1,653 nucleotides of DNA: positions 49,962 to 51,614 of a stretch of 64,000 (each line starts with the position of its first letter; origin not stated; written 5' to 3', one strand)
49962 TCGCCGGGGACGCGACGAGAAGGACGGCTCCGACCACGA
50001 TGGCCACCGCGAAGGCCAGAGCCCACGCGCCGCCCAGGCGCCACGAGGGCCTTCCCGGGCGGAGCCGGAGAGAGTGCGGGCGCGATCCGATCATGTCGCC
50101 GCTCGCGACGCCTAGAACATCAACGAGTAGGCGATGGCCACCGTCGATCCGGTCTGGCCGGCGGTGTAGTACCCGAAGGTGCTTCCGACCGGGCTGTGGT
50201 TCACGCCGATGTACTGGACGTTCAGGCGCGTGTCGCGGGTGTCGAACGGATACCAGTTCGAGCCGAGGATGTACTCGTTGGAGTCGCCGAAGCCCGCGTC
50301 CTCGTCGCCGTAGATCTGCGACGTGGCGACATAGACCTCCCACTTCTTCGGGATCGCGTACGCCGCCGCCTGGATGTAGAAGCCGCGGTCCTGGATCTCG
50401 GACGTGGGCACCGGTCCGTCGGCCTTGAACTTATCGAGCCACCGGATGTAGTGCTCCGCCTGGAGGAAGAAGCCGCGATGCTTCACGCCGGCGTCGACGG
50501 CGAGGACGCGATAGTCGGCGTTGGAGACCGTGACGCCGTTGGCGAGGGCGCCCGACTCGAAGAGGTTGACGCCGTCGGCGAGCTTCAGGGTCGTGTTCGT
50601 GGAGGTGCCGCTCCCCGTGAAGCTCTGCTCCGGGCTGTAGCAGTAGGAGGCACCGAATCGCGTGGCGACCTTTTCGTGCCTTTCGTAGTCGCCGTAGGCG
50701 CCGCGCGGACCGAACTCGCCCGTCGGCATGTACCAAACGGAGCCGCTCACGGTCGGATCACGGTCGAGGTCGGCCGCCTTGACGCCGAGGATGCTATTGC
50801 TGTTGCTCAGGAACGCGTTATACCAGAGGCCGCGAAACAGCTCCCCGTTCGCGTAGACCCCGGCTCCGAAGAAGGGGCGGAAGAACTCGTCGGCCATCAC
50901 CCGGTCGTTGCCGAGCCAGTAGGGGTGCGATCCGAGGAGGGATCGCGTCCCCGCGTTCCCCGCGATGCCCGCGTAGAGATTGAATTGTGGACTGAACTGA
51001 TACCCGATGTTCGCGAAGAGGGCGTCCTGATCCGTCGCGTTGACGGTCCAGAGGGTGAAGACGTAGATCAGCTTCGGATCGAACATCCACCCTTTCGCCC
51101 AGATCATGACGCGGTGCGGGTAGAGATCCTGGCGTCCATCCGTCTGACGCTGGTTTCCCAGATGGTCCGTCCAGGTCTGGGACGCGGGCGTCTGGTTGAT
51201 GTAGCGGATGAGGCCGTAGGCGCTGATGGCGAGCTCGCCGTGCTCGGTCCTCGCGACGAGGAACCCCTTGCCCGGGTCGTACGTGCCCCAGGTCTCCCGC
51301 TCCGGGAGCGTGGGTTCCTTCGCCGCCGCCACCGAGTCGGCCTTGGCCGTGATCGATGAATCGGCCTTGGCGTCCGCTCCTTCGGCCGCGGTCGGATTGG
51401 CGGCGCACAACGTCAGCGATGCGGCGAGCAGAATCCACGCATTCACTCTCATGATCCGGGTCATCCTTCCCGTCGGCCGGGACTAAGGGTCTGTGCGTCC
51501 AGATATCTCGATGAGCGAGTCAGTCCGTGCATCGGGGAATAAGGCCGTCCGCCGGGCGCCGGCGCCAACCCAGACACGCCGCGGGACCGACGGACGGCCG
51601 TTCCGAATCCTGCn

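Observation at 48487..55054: Minus-strand cluster: secreted amidohydrolase, porin, signal-peptide glutaminase, porin, coiled-coil porin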

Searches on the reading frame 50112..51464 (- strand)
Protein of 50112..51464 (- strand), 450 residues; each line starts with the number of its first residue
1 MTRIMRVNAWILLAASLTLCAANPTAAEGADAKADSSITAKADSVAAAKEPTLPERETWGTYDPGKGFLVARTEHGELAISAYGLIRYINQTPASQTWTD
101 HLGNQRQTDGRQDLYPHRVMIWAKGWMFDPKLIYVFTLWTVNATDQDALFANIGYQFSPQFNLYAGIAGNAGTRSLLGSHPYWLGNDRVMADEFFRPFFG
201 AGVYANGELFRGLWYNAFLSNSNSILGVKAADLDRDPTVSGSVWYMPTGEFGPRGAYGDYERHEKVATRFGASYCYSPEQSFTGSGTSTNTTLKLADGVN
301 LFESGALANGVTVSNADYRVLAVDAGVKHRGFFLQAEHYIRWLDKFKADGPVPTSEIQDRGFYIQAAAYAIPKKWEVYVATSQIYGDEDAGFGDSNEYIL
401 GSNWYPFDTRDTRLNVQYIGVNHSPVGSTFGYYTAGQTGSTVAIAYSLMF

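Call 3: search_protein_families(library=pfam, proteins=[window:50112-51464:-], max_evalue=0.01)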
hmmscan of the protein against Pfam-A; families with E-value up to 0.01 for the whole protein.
window:50112-51464:- (450 aa): 0 families

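Call 4: search_protein_families(library=ncbifam, proteins=[window:50112-51464:-], max_evalue=0.01)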
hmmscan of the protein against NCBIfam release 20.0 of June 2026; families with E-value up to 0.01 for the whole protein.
window:50112-51464:- (450 aa): 0 families

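Call 22: find_homologous_proteins(query=window:50112-51464:-, max_evalue=0.00001)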
Query window:50112-51464:- (450 aa): 1662 proteins with E <= 0.00001 among 8000 candidates; the best 120 are listed.
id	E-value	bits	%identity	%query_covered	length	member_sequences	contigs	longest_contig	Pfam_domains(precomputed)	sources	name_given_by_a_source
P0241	0.0e+0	1035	100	99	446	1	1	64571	-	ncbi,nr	ncbi:MAG TPA: hypothetical protein VFS09_10960 [Candidatus Eisenbacteria bacterium]|nr:hypothetical 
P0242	1.6e-234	797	76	99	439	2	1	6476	-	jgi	jgi:hypothetical protein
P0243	1.7e-229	781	75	99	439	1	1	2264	-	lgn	-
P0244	1.1e-226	771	72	99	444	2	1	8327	-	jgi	jgi:hypothetical protein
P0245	4.2e-226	769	78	91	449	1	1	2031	-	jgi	-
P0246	3.1e-225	767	73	99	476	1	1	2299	-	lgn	-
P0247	3.8e-225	766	80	91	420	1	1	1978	-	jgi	jgi:hypothetical protein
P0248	4.2e-225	766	76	98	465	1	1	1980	-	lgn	-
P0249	1.1e-223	761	71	100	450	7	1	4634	-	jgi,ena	-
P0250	2.6e-223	760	77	93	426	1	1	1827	-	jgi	jgi:hypothetical protein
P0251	9.8e-222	755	79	90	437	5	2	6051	-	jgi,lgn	-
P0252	6.1e-220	749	75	94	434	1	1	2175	-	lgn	-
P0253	2.2e-219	747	71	99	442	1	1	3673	-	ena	-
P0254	7.3e-218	742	75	94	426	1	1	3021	-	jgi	jgi:hypothetical protein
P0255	8.9e-215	732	75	89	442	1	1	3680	-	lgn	-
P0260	7.5e-194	663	63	100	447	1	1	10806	PF07396.18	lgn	-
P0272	2.6e-183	628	66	91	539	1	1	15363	PF07396.18,PF11218.14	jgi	-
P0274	8.3e-182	623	67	90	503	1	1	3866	PF07396.18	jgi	jgi:hypothetical protein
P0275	1.2e-181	623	66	90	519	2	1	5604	PF07396.18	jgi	jgi:hypothetical protein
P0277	1.6e-181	622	66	89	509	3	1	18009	PF07396.18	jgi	jgi:hypothetical protein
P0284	2.4e-180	618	62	95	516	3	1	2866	PF07396.18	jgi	-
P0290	3.1e-179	615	66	88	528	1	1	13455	PF07396.18,PF11218.14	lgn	-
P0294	1.6e-178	613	64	90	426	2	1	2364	PF07396.18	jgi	jgi:hypothetical protein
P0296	2.1e-178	612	63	94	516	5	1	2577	PF07396.18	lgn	-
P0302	6.0e-178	611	63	89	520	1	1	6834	PF07396.18,PF11218.14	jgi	jgi:hypothetical protein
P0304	7.9e-178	610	65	89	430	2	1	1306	PF07396.18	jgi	jgi:hypothetical protein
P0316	9.0e-177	607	63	90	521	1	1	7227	PF07396.18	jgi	jgi:hypothetical protein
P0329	8.8e-176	603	60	98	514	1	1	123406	PF07396.18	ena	-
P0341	2.8e-175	602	65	89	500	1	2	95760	PF07396.18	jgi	jgi:hypothetical protein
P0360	1.4e-174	600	62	94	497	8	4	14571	PF07396.18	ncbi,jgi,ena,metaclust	jgi:hypothetical protein|metaclust:\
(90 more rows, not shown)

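Call 25: search_protein_families(library=pfam, alignment_id=A2, max_evalue=0.01)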
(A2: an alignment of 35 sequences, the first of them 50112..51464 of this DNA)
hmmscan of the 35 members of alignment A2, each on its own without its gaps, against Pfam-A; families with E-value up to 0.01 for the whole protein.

A. member 1, window:50112-51464:- (450 aa): 0 families

B. families by the number of members that match (of 35 scanned): 5 families
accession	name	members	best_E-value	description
PF07396.17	Porin_O_P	11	1.7e-07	Phosphate-selective porin O and P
PF11218.13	DUF3011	6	1.3e-13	Protein of unknown function (DUF3011)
PF11180.13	DUF2968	2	0.0028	Protein of unknown function (DUF2968)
PF08614.16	ATG16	1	0.0042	Autophagy protein 16 (ATG16)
PF10779.14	XhlA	1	0.0084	Haemolysin XhlA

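Call 26: search_solved_structures(query=A2, max_evalue=1, show_alignments=1)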
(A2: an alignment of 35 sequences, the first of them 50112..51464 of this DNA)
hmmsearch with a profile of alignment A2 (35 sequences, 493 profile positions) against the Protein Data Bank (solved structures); distinct sequences matched with E-value up to 1: 0.

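Call 38: predict_structure(alignment_id=A2)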
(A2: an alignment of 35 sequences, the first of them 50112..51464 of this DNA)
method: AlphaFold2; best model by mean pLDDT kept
length: 450 residues; sequences in the alignment: 35
mean_pLDDT: 71.8   pTM: 0.74
mean pLDDT of the five models: 71.8, 71.7, 71.5, 68.7, 68.7
residues with pLDDT >= 90: 43; 70-90: 253; 50-70: 66; < 50: 88
segments of 3 or more residues with pLDDT < 50: 1-6, 18-47, 60-64, 173-198, 224-227, 252-259, 286-291
pLDDT, mean of each block of 10 residues (from residue 1): 46 53 41 36 49 72 66 92 83 80 83 75 90 83 59 90 78 44 33 41 85 85 55 72 79 45 75 83 52 72 87 87 84 82 91 90 80 82 81 82 81 84 64 76 83
secondary structure, 60 per line:
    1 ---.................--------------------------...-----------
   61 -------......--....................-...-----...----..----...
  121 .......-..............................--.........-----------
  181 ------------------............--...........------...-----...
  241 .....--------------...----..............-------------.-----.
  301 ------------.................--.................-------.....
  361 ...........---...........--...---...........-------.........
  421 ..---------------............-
elements in order: H4-20 E68-73 E76-95 E97-99 E105-107 E118-127 E129-141 H142-145 E146-158 E161-169 E199-210 E213-223 E238-245 E267-280 E313-329 E332-348 E356-371 E375-385 E394-404 E412-422 E438-449

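Call 43: fold_search(model_id=the predicted structure, library=pdb)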
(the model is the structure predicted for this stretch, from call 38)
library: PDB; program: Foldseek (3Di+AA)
matches with E <= 10: 853; with E <= 0.001: 203
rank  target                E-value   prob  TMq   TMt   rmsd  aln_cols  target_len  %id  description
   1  2o4v_A                3.1e-11  1.00  0.51  0.55   7.8       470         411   13  An arginine ladder in OprP mediates phosphate specific transfer across the outer membrane (released 2006-12-26)
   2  5oyk                  2.1e-10  1.00  0.48  0.65   6.5       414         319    9  Outer-membrane expressed OmpT of Vibrio cholerae (released 2018-04-25)
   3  4d65_A                2.2e-10  1.00  0.49  0.62   7.7       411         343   13  Structure of porin Omp-Pst2 from P. stuartii; the asymmetric unit contains a dimer of trimers. (released 2016-03-09)
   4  2fgq                  2.2e-10  1.00  0.45  0.59   6.4       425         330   12  High resolution X-ray structure of Omp32 in complex with malate (released 2006-01-31)
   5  1bt9                  2.4e-10  1.00  0.50  0.64   6.5       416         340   13  OMPF PORIN MUTANT D74A (released 1999-01-13)
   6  1hxt                  2.7e-10  1.00  0.49  0.63   7.2       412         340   13  OMPF PORIN MUTANT NQAAA (released 2001-06-06)
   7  1gfp                  2.9e-10  1.00  0.47  0.59   7.1       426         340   11  OMPF PORIN (MUTANT R42C) (released 1996-12-07)
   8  3nsg_A                3.0e-10  1.00  0.50  0.63   6.4       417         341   12  Crystal Structure of OmpF, an Outer Membrane Protein from Salmonella typhi (released 2011-07-13)
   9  9j9l                  4.4e-10  1.00  0.51  0.65   6.0       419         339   12  artificial mononuclear Zn-bound metalloprotein 1 (M1:Zn) (released 2025-07-02)
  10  8jto                  4.4e-10  1.00  0.48  0.61   6.7       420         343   12  Outer membrane porin of Burkholderia pseudomallei (BpsOmp38) in complex with ceftazidime (released 2024-06-26)
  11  4rjx                  4.6e-10  1.00  0.51  0.54  13.1       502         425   14  Crystal structure of the OprO mutant protein F62Y/D114Y (released 2015-10-21)
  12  1gfo                  4.8e-10  1.00  0.48  0.61   7.0       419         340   12  OMPF PORIN (MUTANT R132P) (released 1996-12-07)
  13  1gfq                  4.8e-10  1.00  0.49  0.61   7.0       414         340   11  OMPF PORIN (MUTANT R82C) (released 1996-12-07)
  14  6ehf                  5.4e-10  1.00  0.50  0.68   5.9       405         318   10  OmpT (in-vitro folded), an outer membrane protein Vibrio cholerae (trimer form) (released 2018-04-25)
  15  4rjw                  6.0e-10  1.00  0.52  0.54  13.4       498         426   15  Crystal structure of Pseudomonas aeruginosa OprO (released 2015-10-21)
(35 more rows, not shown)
